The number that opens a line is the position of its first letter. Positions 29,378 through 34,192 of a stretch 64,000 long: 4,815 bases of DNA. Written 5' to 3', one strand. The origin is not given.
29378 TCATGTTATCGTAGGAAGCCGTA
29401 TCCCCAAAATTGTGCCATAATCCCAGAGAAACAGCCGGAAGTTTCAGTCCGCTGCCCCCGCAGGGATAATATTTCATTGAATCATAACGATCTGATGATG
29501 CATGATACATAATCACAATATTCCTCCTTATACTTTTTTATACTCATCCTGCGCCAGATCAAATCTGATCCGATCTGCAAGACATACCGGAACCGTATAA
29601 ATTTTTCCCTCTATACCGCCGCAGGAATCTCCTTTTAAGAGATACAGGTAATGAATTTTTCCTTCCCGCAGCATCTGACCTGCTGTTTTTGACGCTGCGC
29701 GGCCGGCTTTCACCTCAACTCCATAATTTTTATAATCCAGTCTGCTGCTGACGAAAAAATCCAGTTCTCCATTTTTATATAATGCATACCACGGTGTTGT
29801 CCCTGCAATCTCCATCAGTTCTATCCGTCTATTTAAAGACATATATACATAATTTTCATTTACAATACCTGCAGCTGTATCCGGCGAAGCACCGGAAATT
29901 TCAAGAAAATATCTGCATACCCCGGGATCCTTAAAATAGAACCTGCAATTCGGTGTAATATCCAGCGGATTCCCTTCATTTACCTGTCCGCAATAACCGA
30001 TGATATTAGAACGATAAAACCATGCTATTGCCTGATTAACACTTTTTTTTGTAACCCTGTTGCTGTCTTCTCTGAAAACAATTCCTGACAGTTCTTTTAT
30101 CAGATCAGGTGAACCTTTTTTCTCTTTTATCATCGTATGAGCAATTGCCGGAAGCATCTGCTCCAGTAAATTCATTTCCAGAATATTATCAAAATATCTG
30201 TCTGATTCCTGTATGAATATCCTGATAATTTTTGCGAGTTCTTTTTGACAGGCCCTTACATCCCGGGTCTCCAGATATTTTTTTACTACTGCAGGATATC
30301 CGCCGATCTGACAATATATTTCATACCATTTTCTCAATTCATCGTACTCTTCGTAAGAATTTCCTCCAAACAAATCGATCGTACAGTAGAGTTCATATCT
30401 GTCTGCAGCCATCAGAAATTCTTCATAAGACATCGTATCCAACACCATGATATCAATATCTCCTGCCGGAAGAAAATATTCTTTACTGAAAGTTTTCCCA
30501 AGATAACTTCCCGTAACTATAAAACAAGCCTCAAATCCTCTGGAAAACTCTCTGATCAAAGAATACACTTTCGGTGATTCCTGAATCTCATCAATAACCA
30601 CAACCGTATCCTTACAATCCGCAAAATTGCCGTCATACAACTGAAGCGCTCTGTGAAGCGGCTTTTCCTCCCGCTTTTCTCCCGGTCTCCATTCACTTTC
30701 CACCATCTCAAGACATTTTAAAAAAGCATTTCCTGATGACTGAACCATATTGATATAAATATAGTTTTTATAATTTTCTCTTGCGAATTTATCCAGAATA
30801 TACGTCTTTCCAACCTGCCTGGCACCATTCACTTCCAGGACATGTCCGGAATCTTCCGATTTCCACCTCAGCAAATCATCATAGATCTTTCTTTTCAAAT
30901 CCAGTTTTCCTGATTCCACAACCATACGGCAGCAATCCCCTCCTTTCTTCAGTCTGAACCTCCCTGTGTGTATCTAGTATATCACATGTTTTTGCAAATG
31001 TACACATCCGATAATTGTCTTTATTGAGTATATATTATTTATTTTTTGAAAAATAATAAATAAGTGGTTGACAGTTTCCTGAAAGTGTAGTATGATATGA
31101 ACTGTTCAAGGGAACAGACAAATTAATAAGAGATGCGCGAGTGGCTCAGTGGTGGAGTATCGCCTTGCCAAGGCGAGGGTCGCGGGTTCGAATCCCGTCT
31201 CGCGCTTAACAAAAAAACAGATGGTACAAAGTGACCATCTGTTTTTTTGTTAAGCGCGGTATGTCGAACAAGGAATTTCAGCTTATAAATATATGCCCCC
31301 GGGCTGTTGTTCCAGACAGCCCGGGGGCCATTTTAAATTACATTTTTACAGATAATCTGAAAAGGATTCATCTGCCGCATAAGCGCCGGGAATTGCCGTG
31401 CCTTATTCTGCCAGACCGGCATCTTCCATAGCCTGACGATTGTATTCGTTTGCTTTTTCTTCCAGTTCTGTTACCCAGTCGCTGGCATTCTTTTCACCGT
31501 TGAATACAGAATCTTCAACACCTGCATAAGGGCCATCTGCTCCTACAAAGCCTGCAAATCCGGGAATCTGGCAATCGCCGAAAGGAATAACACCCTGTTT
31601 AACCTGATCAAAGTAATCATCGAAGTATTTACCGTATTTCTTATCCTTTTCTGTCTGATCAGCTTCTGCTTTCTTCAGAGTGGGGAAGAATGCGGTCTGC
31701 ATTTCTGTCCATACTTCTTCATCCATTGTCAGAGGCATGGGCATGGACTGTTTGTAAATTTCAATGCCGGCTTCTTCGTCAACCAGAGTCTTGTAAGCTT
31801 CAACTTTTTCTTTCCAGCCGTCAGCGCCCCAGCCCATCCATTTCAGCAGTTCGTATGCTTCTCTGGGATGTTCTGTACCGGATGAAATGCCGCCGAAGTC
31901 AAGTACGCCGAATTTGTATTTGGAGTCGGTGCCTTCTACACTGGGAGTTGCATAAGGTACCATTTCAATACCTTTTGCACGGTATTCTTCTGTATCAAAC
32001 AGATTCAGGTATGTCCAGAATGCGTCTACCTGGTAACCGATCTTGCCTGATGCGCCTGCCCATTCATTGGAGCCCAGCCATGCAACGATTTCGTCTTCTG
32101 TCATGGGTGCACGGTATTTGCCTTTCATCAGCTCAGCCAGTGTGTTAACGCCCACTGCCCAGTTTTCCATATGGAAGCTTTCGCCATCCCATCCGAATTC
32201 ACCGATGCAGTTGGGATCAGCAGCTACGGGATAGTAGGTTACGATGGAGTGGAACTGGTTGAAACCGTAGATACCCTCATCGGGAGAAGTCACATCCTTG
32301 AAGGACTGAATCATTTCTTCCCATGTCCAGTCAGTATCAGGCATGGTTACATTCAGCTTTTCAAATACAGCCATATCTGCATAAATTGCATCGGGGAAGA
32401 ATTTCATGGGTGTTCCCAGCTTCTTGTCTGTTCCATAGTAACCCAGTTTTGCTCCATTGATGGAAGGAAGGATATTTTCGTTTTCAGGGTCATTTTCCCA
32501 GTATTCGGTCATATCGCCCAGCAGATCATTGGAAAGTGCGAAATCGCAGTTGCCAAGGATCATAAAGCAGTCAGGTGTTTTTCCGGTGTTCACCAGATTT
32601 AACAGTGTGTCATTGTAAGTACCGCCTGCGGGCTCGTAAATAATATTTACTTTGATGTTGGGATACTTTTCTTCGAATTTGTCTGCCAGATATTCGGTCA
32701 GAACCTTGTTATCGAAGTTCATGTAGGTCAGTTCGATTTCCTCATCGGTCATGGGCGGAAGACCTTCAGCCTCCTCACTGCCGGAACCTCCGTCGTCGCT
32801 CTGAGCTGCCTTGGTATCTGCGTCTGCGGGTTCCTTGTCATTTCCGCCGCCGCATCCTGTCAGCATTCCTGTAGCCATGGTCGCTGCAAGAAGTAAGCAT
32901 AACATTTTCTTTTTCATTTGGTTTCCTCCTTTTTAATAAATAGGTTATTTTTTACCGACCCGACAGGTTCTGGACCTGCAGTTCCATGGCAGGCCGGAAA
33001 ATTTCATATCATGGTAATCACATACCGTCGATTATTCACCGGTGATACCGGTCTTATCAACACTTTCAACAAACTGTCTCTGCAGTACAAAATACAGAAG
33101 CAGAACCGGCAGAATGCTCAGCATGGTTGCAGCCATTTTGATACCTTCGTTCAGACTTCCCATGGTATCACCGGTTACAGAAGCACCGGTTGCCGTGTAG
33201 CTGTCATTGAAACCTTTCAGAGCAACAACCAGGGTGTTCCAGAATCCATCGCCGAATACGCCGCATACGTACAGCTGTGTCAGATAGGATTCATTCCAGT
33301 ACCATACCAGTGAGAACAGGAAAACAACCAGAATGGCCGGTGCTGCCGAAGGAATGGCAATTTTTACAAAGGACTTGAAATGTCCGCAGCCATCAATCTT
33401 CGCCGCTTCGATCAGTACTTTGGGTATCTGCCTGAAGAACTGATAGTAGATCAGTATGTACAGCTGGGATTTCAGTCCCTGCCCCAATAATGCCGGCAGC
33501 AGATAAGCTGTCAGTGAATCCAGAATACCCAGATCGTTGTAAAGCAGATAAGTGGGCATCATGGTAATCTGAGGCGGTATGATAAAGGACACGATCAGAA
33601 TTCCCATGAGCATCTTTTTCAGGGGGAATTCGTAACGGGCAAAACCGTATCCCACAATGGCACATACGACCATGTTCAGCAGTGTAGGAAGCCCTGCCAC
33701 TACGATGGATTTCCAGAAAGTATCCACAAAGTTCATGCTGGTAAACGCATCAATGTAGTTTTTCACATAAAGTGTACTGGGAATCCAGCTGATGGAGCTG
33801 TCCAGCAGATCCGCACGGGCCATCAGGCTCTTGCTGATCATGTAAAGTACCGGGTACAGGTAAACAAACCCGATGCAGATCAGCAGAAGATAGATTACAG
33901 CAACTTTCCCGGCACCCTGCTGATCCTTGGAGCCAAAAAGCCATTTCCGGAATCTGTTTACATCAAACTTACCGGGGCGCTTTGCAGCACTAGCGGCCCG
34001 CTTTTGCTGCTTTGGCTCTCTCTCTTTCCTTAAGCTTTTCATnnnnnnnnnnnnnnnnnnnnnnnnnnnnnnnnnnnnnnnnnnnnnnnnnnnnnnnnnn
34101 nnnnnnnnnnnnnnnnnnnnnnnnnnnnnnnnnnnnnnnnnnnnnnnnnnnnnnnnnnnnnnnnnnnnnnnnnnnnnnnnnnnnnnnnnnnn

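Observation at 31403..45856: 14.5-kb GH43-led operon: two ATPase-less sugar ABC importers wrapped around three atypical extracytoplasmic/membrane proteins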

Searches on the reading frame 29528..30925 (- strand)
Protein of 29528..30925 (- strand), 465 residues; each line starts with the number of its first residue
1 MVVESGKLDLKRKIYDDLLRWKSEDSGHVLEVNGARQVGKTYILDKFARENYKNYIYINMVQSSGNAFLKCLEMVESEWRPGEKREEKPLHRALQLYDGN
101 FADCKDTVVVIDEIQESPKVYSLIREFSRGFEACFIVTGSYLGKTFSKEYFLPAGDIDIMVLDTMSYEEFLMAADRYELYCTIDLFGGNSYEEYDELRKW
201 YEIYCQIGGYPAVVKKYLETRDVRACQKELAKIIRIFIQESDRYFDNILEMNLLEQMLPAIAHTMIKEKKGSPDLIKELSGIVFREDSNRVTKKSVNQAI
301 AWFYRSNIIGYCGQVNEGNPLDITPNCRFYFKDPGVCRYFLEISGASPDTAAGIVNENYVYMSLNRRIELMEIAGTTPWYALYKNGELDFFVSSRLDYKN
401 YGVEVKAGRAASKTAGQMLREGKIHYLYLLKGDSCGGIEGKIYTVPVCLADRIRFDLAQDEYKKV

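Call 7: search_protein_families(library=pfam, proteins=[window:29528-30925:-], max_evalue=0.001)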
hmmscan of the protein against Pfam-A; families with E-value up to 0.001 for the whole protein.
window:29528-30925:- (465 aa): 3 families
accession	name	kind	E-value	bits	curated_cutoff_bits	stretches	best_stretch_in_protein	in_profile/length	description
PF13173.12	AAA_14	-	2.8e-16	60.2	27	1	29-171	4-129/129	AAA domain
PF13635.12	DUF4143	-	7e-05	23.1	28.1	1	326-408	77-160/160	Domain of unknown function (DUF4143)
PF13401.12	AAA_22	-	0.00017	22.4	27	1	30-139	8-122/130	AAA domain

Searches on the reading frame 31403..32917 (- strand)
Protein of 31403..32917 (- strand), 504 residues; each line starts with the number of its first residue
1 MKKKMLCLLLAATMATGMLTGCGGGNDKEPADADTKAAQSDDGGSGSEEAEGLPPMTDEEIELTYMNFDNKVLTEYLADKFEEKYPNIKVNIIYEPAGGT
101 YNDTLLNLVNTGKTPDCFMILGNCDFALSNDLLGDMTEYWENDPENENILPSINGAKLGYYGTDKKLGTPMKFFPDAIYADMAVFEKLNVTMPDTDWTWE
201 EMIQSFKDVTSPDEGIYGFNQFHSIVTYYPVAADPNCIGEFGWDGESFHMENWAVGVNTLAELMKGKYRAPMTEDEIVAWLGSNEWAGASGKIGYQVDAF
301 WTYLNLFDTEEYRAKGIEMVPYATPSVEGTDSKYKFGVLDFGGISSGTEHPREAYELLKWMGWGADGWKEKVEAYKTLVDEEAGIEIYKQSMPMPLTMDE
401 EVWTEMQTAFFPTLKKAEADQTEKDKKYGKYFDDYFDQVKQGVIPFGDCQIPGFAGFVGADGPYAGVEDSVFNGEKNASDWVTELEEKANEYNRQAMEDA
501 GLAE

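Call 4: search_protein_families(library=pfam, proteins=[window:31403-32917:-], max_evalue=0.01)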
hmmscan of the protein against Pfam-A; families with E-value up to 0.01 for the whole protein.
window:31403-32917:- (504 aa): 1 family
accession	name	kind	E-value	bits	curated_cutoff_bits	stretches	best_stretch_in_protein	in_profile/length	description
PF01547.30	SBP_bac_1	-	2.8e-13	51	26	1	74-361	11-300/307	Bacterial extracellular solute-binding protein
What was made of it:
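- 31403..32917 (-): Second solute-binding protein (SBP2, 504 aa), a lipoprotein with lipobox LTGC. SBP_bac_1 at 2.8e-13 (call 4).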

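Call 9: search_protein_families(library=ncbifam, proteins=[window:31403-32917:-], max_evalue=0.01)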
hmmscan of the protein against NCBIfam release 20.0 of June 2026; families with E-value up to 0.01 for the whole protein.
window:31403-32917:- (504 aa): 2 families
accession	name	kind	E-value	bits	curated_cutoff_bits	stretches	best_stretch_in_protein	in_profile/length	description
TIGR03850.1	bind_CPR_0540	equivalog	2.5e-06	26.4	299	1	3-209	1-191/437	carbohydrate ABC transporter substrate-binding protein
NF033765.2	gliding_CglD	equivalog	0.00053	17.9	400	1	1-70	1-72/1124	adventurous gliding motility lipoprotein CglD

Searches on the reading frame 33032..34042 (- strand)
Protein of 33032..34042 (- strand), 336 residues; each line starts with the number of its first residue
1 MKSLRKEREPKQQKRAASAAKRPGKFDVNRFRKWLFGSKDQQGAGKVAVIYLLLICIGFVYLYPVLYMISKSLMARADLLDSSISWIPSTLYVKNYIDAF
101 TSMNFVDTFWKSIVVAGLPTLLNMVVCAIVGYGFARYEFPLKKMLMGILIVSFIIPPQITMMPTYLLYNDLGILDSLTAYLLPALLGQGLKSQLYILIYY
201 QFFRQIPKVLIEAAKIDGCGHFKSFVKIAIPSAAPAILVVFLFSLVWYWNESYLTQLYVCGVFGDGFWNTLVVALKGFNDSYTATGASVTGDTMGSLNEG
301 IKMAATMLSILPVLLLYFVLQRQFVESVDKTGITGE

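Call 4: search_protein_families(library=pfam, proteins=[window:33032-34042:-], max_evalue=0.01)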
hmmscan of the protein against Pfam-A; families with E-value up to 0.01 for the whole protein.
window:33032-34042:- (336 aa): 1 family
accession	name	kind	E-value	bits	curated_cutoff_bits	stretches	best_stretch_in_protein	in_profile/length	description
PF00528.27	BPD_transp_1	-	8.3e-17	61.9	26.4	1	130-328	4-182/184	Binding-protein-dependent transport system inner membrane component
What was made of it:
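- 33032..34042 (-): Permease B2 (MalG-like, 336 aa). BPD_transp_1 at 8.3e-17 (call 4).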

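Call 9: search_protein_families(library=ncbifam, proteins=[window:33032-34042:-], max_evalue=0.01)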
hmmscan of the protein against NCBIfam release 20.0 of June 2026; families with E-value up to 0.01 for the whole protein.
window:33032-34042:- (336 aa): 20 families
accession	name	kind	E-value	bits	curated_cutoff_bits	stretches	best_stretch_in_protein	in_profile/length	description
NF008210.0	PRK10973.1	equivalog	3.6e-20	72.8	297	1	52-327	14-275/281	sn-glycerol-3-phosphate ABC transporter permease UgpE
NF040932.1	ABC_arch_GlcU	equivalog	1.9e-17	63.8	340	1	47-328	2-264/272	glucose ABC transporter permease GlcU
NF008231.0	PRK10998.1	equivalog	6.7e-14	52.1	261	1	46-333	12-294/296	maltose ABC transporter permease MalG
TIGR01581.1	Mo_ABC_porter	hypoth_equivalog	5.5e-09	35.8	210.3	1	95-240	9-163/225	ABC transporter permease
NF007047.0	PRK09500.1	equivalog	7.3e-09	35.6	326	1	55-246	11-194/257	spermidine/putrescine ABC transporter permease PotC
TIGR00969.1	3a0106s02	subfamily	7.3e-09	35.5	240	1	93-178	47-132/272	sulfate ABC transporter permease subunit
TIGR02139.1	permease_CysT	equivalog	2.5e-08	33.9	246.1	1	90-179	33-122/265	sulfate ABC transporter permease subunit CysT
NF007852.0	PRK10561.1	equivalog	2.4e-07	30.9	335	1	92-251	55-229/295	sn-glycerol-3-phosphate ABC transporter permease UgpA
TIGR02141.1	modB_ABC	equivalog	1.1e-06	28.4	182.6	1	112-241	3-141/208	molybdate ABC transporter permease subunit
NF007044.0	PRK09497.1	equivalog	2.5e-06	27.2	348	1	49-246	11-216/285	spermidine/putrescine ABC transporter permease PotB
NF040839.1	tungstate_WtpB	equivalog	6e-06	26.1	340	1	99-240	36-185/251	tungstate ABC transporter permease WtpB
TIGR02140.1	permease_CysW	equivalog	8.5e-06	25.4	329.1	1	93-177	33-117/261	sulfate ABC transporter permease subunit CysW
NF040931.1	ABC_arch_GlcT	equivalog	9.6e-06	25.4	360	1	57-245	8-212/278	glucose ABC transporter permease GlcT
NF006939.0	PRK09421.1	equivalog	1.1e-05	25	262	1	109-171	12-71/230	molybdate ABC transporter permease subunit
NF011624.0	PRK15050.1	equivalog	1.2e-05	24.6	247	0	41-179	19-145/297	2-aminoethylphosphonate ABC transporter permease subunit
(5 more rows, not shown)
